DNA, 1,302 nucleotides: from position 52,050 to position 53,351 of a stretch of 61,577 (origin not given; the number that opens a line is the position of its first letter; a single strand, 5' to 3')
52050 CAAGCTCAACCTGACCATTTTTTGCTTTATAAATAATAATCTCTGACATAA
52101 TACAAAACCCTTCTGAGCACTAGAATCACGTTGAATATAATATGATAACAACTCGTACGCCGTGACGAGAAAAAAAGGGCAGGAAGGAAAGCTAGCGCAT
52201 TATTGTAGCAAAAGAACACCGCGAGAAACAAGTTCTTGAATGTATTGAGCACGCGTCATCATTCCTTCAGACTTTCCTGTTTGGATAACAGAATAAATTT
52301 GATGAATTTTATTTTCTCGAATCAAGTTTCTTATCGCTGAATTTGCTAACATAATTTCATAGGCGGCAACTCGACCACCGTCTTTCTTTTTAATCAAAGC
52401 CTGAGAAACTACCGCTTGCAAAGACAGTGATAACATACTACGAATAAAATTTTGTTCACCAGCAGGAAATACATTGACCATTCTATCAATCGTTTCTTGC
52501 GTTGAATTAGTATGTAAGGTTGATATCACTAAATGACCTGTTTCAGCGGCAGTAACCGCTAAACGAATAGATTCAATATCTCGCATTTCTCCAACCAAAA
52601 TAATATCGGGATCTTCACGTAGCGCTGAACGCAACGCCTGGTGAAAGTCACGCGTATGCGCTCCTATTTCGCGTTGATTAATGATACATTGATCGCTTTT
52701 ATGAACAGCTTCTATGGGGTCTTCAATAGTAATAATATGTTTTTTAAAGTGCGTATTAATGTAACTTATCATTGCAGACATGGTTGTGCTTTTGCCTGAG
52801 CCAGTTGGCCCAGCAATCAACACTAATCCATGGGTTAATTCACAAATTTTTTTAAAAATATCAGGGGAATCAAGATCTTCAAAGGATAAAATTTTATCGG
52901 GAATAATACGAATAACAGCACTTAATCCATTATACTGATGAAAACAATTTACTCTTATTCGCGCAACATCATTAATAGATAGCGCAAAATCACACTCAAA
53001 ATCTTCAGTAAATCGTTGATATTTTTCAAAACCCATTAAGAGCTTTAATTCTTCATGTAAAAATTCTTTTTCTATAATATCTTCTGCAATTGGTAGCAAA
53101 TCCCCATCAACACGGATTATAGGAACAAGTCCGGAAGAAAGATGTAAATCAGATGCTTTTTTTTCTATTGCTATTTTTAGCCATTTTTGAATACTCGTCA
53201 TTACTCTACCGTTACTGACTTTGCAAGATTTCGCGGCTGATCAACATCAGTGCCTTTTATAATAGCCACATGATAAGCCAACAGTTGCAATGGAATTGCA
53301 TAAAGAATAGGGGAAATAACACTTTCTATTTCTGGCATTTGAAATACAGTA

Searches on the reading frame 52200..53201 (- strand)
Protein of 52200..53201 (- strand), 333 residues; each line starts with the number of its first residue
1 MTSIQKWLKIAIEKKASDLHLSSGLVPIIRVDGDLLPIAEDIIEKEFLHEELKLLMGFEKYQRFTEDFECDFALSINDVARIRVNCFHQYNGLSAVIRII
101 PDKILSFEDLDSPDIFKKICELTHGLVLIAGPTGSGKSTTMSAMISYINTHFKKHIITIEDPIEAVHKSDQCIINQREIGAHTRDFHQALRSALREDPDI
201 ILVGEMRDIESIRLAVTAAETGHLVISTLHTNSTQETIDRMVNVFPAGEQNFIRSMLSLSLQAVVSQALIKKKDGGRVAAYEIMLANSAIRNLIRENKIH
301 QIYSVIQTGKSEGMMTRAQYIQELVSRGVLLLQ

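Call 90: search_protein_families(library=ncbifam, proteins=[window:52200-53201:-], max_evalue=1e-8)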
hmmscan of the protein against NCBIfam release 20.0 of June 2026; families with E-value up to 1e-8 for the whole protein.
window:52200-53201:- (333 aa): 16 families
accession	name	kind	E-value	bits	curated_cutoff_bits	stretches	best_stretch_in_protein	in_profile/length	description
TIGR01420.1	pilT_fam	subfamily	2.2e-133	444.8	319.1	1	4-330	2-329/343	PilT/PilU family type 4a pilus ATPase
NF007755.0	PRK10436.1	equivalog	2.2e-47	161.8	617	1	3-272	88-357/465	type II secretion system protein GspE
TIGR02525.1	plasmid_TraJ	equivalog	1.3e-45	156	368.3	1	89-298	114-326/372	plasmid transfer ATPase TraJ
TIGR02533.1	type_II_gspE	equivalog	1.4e-44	152.6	630.25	1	6-271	115-380/486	type II secretion system ATPase GspE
TIGR02538.1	type_IV_pilB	equivalog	7.9e-44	150.2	675.65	1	4-269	185-451/564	type IV-A pilus assembly ATPase PilB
NF041000.1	ATPase_ComGA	equivalog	3.3e-43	147.6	300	1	70-271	71-266/267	competence type IV pilus ATPase ComGA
TIGR02524.1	dot_icm_DotB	equivalog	8.7e-36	123.8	463.3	1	12-307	14-322/358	Dot/Icm type IV secretion system ATPase DotB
NF053534.1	T4PilAsmATPsTfpB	equivalog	7.4e-35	120.4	850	1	114-270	326-472/584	type IV pilus assembly ATPase TfpB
NF058587.1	archaellum_moto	equivalog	2.9e-20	72.5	550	1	127-242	278-394/527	archaellum flagellar ATPase motor FlaI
TIGR02782.1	TrbB_P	equivalog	1.8e-18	66.9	304.55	1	124-278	136-287/303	P-type conjugative transfer ATPase TrbB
TIGR02788.1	VirB11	equivalog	4.5e-17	62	249.95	1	116-246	136-267/308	P-type DNA transfer ATPase VirB11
TIGR03819.1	heli_sec_ATPase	hypoth_equivalog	1.5e-13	50.6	373.15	1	127-244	181-300/340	TadA family conjugal transfer-associated ATPase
NF010469.0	PRK13894.1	subfamily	6.1e-13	48.8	508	1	124-249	149-272/320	conjugal transfer ATPase TrbB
NF010407.0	PRK13833.1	subfamily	1.8e-12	47.3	499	1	127-278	147-293/323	conjugal transfer protein TrbB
NF010425.0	PRK13851.1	equivalog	3.2e-12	46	461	1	103-242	141-281/344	type IV secretion system protein VirB11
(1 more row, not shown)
